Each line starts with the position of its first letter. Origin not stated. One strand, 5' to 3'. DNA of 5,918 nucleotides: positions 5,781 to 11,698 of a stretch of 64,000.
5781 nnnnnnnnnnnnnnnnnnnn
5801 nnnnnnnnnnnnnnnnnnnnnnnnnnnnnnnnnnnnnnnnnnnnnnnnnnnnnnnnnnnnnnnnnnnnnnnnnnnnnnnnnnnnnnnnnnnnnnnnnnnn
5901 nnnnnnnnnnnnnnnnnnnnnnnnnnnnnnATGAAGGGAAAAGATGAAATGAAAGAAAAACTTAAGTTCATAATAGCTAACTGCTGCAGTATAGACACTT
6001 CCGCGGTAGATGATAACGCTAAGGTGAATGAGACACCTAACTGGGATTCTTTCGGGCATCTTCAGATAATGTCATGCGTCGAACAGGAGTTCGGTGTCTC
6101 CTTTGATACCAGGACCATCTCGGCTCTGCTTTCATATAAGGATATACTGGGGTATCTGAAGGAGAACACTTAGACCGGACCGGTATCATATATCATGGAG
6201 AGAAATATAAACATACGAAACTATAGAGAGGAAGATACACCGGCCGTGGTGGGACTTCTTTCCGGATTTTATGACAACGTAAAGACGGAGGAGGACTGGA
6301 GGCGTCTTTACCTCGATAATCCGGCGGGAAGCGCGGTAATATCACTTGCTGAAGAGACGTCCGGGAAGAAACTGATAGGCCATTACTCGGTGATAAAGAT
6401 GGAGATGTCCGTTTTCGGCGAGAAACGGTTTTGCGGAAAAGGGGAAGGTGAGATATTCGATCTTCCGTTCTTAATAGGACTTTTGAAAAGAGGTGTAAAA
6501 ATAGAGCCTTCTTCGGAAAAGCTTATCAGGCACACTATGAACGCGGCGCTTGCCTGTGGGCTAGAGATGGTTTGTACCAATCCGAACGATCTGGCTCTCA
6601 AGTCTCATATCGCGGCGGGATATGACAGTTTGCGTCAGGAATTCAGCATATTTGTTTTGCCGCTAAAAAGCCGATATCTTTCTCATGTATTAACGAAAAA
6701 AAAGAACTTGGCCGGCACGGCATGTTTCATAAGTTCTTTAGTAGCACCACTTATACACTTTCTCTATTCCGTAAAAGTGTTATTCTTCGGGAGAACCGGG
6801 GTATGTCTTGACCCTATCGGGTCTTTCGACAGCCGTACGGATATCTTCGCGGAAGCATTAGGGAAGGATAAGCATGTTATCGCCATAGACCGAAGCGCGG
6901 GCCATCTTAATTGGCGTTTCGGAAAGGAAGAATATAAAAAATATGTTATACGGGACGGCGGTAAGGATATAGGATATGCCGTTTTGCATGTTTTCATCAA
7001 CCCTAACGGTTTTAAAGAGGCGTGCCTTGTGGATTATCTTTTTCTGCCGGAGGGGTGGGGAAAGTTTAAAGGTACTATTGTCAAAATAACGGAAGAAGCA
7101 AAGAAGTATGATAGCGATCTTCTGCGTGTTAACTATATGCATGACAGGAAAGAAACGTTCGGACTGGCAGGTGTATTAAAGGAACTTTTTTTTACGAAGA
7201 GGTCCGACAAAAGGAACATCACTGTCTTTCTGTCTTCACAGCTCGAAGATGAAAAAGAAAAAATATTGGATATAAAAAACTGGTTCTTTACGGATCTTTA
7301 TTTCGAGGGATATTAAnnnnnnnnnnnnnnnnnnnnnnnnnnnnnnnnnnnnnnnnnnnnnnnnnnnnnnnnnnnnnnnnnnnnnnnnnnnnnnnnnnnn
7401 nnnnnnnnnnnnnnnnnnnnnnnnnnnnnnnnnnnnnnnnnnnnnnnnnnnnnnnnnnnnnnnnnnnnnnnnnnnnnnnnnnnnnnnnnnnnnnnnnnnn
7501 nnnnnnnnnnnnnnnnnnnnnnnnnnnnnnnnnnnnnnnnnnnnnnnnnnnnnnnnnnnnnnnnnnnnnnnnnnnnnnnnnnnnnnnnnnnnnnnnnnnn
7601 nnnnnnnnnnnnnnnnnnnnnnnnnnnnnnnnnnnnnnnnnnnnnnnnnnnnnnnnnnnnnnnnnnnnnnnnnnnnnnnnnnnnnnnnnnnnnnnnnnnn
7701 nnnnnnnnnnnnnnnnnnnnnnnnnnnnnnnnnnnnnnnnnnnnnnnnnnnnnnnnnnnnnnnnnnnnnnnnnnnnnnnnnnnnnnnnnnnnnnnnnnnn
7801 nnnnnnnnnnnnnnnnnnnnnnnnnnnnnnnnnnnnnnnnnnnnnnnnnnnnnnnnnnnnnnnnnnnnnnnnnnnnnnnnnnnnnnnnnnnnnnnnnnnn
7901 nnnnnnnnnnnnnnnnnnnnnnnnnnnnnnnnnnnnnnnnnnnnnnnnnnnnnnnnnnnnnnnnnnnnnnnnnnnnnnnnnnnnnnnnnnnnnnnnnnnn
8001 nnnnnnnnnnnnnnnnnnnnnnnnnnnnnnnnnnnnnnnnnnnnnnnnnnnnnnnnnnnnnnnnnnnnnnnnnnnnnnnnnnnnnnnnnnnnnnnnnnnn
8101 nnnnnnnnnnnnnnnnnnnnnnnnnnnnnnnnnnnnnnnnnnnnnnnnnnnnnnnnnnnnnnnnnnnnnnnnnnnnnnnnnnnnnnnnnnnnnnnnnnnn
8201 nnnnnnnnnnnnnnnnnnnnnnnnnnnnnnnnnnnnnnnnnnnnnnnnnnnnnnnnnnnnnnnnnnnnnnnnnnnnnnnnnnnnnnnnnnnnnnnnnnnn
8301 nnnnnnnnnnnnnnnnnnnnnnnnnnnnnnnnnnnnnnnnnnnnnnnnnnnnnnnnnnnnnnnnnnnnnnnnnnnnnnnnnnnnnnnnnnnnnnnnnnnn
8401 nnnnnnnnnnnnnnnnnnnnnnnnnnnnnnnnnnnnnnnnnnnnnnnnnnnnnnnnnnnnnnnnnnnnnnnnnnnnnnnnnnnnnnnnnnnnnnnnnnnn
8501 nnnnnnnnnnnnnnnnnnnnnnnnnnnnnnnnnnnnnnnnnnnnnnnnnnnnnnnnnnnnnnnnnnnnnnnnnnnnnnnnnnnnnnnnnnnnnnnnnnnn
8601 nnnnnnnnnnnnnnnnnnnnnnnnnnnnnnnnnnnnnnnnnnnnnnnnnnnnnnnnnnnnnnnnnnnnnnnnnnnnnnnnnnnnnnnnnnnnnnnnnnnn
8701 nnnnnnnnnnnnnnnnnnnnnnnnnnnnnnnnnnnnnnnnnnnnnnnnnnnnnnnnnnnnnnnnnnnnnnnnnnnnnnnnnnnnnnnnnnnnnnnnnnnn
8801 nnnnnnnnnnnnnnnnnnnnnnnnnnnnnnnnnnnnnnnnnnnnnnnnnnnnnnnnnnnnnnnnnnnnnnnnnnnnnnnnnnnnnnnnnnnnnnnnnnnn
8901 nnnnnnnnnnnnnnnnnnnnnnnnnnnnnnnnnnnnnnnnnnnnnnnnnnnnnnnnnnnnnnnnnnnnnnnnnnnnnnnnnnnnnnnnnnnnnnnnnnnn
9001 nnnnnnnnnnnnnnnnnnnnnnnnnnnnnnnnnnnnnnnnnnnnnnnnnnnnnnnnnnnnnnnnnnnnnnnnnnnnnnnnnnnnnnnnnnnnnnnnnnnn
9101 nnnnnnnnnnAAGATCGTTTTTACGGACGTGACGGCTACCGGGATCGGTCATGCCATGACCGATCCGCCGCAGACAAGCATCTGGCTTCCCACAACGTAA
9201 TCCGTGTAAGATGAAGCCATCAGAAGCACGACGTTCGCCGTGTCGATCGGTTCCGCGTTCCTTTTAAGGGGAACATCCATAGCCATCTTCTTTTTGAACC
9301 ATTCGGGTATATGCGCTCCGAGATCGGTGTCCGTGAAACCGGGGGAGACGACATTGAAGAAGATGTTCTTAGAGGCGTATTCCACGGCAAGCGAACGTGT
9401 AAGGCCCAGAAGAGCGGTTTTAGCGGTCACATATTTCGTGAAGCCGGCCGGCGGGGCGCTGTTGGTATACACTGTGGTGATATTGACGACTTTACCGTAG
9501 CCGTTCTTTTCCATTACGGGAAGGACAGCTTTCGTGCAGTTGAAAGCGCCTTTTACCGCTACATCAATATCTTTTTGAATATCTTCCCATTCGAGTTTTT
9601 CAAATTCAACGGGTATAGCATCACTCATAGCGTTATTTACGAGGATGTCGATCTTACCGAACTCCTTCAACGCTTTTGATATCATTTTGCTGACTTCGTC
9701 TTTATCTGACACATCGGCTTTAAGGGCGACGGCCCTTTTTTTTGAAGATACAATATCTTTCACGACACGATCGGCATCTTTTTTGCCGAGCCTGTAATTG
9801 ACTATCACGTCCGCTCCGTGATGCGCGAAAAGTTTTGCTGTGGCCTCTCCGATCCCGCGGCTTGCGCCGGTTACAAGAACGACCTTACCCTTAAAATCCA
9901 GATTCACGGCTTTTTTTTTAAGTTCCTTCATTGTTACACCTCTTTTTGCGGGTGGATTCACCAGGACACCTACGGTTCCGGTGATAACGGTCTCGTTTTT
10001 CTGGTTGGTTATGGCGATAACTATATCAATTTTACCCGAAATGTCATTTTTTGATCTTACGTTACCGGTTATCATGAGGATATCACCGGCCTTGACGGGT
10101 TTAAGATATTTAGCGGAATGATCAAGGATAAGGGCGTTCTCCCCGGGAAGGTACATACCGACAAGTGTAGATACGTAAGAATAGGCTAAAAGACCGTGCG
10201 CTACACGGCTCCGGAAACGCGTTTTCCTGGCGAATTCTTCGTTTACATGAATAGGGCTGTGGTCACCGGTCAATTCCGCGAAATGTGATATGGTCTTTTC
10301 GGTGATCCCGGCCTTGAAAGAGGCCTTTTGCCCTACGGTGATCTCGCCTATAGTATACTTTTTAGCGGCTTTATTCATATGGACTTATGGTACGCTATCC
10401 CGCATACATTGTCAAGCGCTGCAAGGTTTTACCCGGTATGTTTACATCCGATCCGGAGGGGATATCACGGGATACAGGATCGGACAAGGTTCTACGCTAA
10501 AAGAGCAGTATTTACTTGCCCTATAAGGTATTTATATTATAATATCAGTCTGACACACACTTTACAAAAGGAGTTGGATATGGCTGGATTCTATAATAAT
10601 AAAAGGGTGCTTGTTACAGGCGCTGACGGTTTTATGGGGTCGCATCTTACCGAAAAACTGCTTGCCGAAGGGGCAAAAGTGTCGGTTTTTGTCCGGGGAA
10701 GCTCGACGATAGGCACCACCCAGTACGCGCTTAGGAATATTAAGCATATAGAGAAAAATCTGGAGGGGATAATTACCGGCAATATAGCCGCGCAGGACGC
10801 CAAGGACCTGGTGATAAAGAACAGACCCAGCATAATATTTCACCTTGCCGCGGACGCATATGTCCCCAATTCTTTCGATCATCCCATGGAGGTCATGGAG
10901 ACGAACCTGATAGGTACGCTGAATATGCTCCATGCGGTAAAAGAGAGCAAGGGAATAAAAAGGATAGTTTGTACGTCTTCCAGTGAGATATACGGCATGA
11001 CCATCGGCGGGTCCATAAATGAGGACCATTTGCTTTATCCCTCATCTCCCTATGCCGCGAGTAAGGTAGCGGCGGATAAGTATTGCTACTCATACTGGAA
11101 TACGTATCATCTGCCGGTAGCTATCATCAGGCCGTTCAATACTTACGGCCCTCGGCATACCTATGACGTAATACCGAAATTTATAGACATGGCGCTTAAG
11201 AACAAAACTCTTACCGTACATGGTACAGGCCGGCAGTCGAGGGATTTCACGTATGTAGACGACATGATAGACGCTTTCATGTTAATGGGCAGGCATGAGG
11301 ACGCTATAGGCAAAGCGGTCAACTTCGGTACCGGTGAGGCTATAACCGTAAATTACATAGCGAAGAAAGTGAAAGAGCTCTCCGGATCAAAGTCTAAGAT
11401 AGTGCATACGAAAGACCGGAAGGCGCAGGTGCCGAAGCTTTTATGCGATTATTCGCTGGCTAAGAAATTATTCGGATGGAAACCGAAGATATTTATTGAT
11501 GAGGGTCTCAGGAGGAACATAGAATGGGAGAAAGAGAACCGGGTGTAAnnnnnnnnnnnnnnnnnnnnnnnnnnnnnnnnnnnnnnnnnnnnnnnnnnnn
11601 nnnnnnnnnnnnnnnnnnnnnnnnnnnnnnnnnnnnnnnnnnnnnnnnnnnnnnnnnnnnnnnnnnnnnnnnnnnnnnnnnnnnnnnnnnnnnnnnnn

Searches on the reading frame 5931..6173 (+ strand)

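Call 5: search_protein_families(library=pfam, proteins=[window:5931-6173:+], max_evalue=0.01)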
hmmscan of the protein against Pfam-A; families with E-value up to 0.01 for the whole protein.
window:5931-6173:+ (80 aa): 0 families

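Call 6: search_protein_families(library=ncbifam, proteins=[window:5931-6173:+], max_evalue=0.01)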
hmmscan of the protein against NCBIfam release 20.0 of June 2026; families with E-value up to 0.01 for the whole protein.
window:5931-6173:+ (80 aa): 8 families
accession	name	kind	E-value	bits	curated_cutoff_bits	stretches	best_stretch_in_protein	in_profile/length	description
NF002148.0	PRK00982.1-2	subfamily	1.8e-06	27.7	71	1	4-79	2-77/79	acyl carrier protein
NF002150.0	PRK00982.1-4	subfamily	3e-05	24.2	66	1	4-79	3-78/80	acyl carrier protein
NF006031.0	PRK08172.1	equivalog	0.00028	21.5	76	1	8-73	6-71/82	acyl carrier protein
NF002151.0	PRK00982.1-5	equivalog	0.00055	20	92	1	6-79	3-76/78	acyl carrier protein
TIGR00517.1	acyl_carrier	equivalog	0.001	18.9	70.45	1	5-79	2-76/77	acyl carrier protein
NF002147.0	PRK00982.1-1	equivalog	0.0023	17.7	84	1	4-78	5-79/83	acyl carrier protein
NF005079.0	PRK06508.1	equivalog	0.0044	17.4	83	1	9-58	6-55/93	acyl carrier protein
NF009104.0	PRK12449.1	equivalog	0.0074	16.2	70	1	4-78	3-77/80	acyl carrier protein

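Call 20: search_protein_families(library=pfam, proteins=[window:5931-6170:+], max_evalue=10)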
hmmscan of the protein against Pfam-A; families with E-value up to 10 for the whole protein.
window:5931-6170:+ (80 aa): 2 families
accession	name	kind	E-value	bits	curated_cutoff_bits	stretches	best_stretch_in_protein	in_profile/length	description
PF00550.31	PP-binding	-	0.061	14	20.8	1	39-76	30-67/67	Phosphopantetheine attachment site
PF13592.12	HTH_33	-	0.2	11.8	25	1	49-68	13-32/60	Winged helix-turn helix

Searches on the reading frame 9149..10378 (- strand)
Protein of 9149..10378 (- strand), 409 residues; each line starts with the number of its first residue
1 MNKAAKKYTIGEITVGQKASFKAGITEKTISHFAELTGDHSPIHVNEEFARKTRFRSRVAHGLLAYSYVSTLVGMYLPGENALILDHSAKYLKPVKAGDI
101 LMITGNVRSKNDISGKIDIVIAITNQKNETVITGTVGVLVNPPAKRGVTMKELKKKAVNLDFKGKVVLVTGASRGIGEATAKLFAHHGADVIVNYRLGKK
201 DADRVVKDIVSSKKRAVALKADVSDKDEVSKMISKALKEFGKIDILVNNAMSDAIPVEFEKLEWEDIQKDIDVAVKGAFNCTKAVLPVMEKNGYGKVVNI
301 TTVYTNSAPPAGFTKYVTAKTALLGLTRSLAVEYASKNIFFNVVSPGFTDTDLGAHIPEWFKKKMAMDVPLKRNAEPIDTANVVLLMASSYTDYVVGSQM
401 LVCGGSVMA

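Call 5: search_protein_families(library=pfam, proteins=[window:9149-10378:-], max_evalue=0.01)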
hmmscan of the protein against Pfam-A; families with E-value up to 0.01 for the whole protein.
window:9149-10378:- (409 aa): 7 families
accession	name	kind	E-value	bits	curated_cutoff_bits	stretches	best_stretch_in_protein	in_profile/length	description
PF13561.12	adh_short_C2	-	1.4e-52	179.1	27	1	171-405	1-234/236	Enoyl-(Acyl carrier protein) reductase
PF00106.31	adh_short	-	1.1e-50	172.3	26.6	1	165-359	1-192/195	short chain dehydrogenase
PF01575.25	MaoC_dehydratas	-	4.3e-18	65.5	27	1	19-118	10-112/123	MaoC like domain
PF08659.16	KR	-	4.6e-10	40.1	22.6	1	167-285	3-123/180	KR domain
PF13452.11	FAS1_DH_region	-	2e-08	34.9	22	1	20-133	9-131/132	FAS1-like, dehydratase domain region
PF01370.27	Epimerase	-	1e-06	28.8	20.9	1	167-363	1-192/240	NAD dependent epimerase/dehydratase family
PF03061.28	4HBT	-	0.0021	18.8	20.6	1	65-120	17-69/79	Thioesterase superfamily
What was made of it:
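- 9149..10378 (-): Convergent MaoC dehydratase + SDR (FabG-like) fusion, conserved next to the GT2 in the FkbH-type loci. Pfam (call 5).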

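Call 6: search_protein_families(library=ncbifam, proteins=[window:9149-10378:-], max_evalue=0.01)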
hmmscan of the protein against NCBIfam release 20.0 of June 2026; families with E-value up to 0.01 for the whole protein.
window:9149-10378:- (409 aa): 239 families (the best 25 are shown)
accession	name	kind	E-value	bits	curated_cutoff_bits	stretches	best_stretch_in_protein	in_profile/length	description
TIGR01830.1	3oxo_ACP_reduc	equivalog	9.4e-59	199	297.75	1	167-405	1-237/239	3-oxoacyl-[acyl-carrier-protein] reductase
NF004198.0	PRK05653.1-3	equivalog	2.7e-56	190.8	296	1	162-408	5-248/248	3-oxoacyl-ACP reductase FabG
NF005559.1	PRK07231.1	subfamily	3e-56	190.7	215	1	162-407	2-248/249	glucose 1-dehydrogenase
NF006393.0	PRK08642.1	equivalog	9.2e-55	185.9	292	1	162-408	4-253/254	3-oxoacyl-ACP reductase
NF006080.0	PRK08226.1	equivalog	5.6e-54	183.3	356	1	162-408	4-255/263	SDR family oxidoreductase UcpA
NF009466.0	PRK12826.1-2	subfamily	2.4e-53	181.2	222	1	165-408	4-246/248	3-oxoacyl-ACP reductase FabG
NF004199.0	PRK05653.1-4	equivalog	2.8e-53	181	301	1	160-408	1-247/247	3-oxoacyl-ACP reductase FabG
NF052558.1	MBtsdlDhBudC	equivalog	8.1e-53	179.5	270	1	162-406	1-241/250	meso-2,3-butanediol dehydrogenase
NF004197.0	PRK05653.1-1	equivalog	2.4e-52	178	332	1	161-408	4-248/249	3-oxoacyl-ACP reductase FabG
NF009468.0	PRK12826.1-4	equivalog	4.1e-51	174.1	318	1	161-408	4-249/256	SDR family oxidoreductase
NF009546.0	PRK12935.1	equivalog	4.4e-51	173.8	418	1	162-408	4-247/247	acetoacetyl-CoA reductase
NF005681.0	PRK07478.1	subfamily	1.1e-50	172.4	267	1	162-406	4-249/254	SDR family oxidoreductase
NF005469.0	PRK07063.1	equivalog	6.4e-50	170.1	306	1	162-406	5-254/260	SDR family oxidoreductase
NF005853.0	PRK07774.1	equivalog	2.6e-49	167.9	303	1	161-408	3-248/250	SDR family oxidoreductase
TIGR01829.1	AcAcCoA_reduct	subfamily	1.1e-48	166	302.1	1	165-408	1-242/242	acetoacetyl-CoA reductase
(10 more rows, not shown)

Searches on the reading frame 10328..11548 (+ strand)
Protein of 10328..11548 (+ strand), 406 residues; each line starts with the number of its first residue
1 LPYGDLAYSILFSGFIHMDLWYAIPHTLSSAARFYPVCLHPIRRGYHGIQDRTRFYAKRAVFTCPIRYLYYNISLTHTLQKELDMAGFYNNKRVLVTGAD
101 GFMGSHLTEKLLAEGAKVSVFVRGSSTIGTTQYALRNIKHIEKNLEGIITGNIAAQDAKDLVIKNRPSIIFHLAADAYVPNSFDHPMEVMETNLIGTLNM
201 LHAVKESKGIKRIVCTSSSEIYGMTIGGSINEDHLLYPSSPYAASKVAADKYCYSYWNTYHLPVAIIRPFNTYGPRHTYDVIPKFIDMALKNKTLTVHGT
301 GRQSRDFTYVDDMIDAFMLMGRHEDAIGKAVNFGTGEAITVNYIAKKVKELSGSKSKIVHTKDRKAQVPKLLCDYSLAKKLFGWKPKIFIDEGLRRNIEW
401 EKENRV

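Call 5: search_protein_families(library=pfam, proteins=[window:10328-11548:+], max_evalue=0.01)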
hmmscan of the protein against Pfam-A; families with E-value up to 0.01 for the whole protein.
window:10328-11548:+ (406 aa): 9 families
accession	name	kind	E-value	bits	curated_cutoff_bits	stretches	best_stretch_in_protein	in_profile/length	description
PF16363.11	GDP_Man_Dehyd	-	7.2e-64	216.8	27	1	95-396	1-331/332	GDP-mannose 4,6 dehydratase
PF01370.27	Epimerase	-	1.4e-56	192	20.9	1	94-333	1-239/240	NAD dependent epimerase/dehydratase family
PF02719.21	Polysacc_synt_2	-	5.6e-17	62.3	20.2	1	94-357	1-252/293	Polysaccharide biosynthesis protein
PF01073.25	3Beta_HSD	-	2.5e-16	60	22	1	95-320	1-228/280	3-beta hydroxysteroid dehydrogenase/isomerase family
PF07993.18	NAD_binding_4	-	1.7e-12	47.5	20.1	1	96-274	1-209/258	Male sterility protein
PF04321.23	RmlD_sub_bind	-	7.8e-07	28.9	27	1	93-318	2-194/287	RmlD substrate binding domain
PF13460.12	NAD_binding_10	-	8.5e-07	29.5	27.2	1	98-269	1-143/184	NAD(P)H-binding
PF05368.20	NmrA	-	0.0015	18.7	27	1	91-214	2-103/298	NmrA-like family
PF00106.31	adh_short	-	0.0062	16.5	26.6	0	92-137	1-46/195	short chain dehydrogenase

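Call 6: search_protein_families(library=ncbifam, proteins=[window:10328-11548:+], max_evalue=0.01)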
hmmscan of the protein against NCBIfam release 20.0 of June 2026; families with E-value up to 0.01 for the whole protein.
window:10328-11548:+ (406 aa): 49 families (the best 25 are shown)
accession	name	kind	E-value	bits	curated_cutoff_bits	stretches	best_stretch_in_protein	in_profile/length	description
TIGR04180.1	EDH_00030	hypoth_equivalog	3.3e-72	243.1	475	1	94-387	1-295/297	NAD-dependent 4,6-dehydratase LegB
TIGR01181.1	dTDP_gluc_dehyt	equivalog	9.9e-56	189.1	365.1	1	93-405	1-315/321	dTDP-glucose 4,6-dehydratase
TIGR01179.1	galE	equivalog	2.8e-39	134.9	262.3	1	93-404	1-328/332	UDP-glucose 4-epimerase GalE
TIGR02622.1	CDP_4_6_dhtase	equivalog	1.8e-37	129.3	278.45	1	88-403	1-332/352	CDP-glucose 4,6-dehydratase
NF007582.0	PRK10217.1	equivalog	1.3e-32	113.3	698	1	92-404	2-334/355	dTDP-glucose 4,6-dehydratase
NF007490.0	PRK10084.1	subfamily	2.1e-29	102.7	649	1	93-404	2-337/361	dTDP-glucose 4,6-dehydratase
NF047922.1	GDPFucSynFcl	equivalog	2e-28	99.8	500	1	156-402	43-302/308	GDP-L-fucose synthase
TIGR01472.1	gmd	equivalog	1.2e-26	93.8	415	1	93-350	2-266/342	GDP-mannose 4,6-dehydratase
NF011728.1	PRK15181.1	equivalog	4.9e-25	88.3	760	1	83-401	7-337/348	Vi polysaccharide biosynthesis UDP-N-acetylglucosaminuronic acid C-4 epimerase TviC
TIGR02197.1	heptose_epim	equivalog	1.5e-22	80.1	274.6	1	94-359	1-267/316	ADP-glyceromanno-heptose 6-epimerase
NF008872.0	PRK11908.1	equivalog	1.1e-20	74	294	1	92-353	2-272/349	bifunctional UDP-4-keto-pentose/UDP-xylose synthase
NF042422.1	oxyalk_red_OleD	equivalog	4.9e-20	72.2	580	1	93-344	2-242/329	2-alkyl-3-oxoalkanoate reductase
TIGR03466.1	HpnA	hypoth_equivalog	1.6e-19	69.9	367.65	1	93-391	2-283/327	hopanoid-associated sugar epimerase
NF043036.1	ErythonDh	equivalog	1.8e-18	66.8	325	1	93-252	2-159/321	D-erythronate dehydrogenase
NF005998.1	PRK08125.1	equivalog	1.1e-16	60.3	777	1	85-338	309-570/649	bifunctional UDP-4-amino-4-deoxy-L-arabinose formyltransferase/UDP-glucuronic acid oxidase ArnA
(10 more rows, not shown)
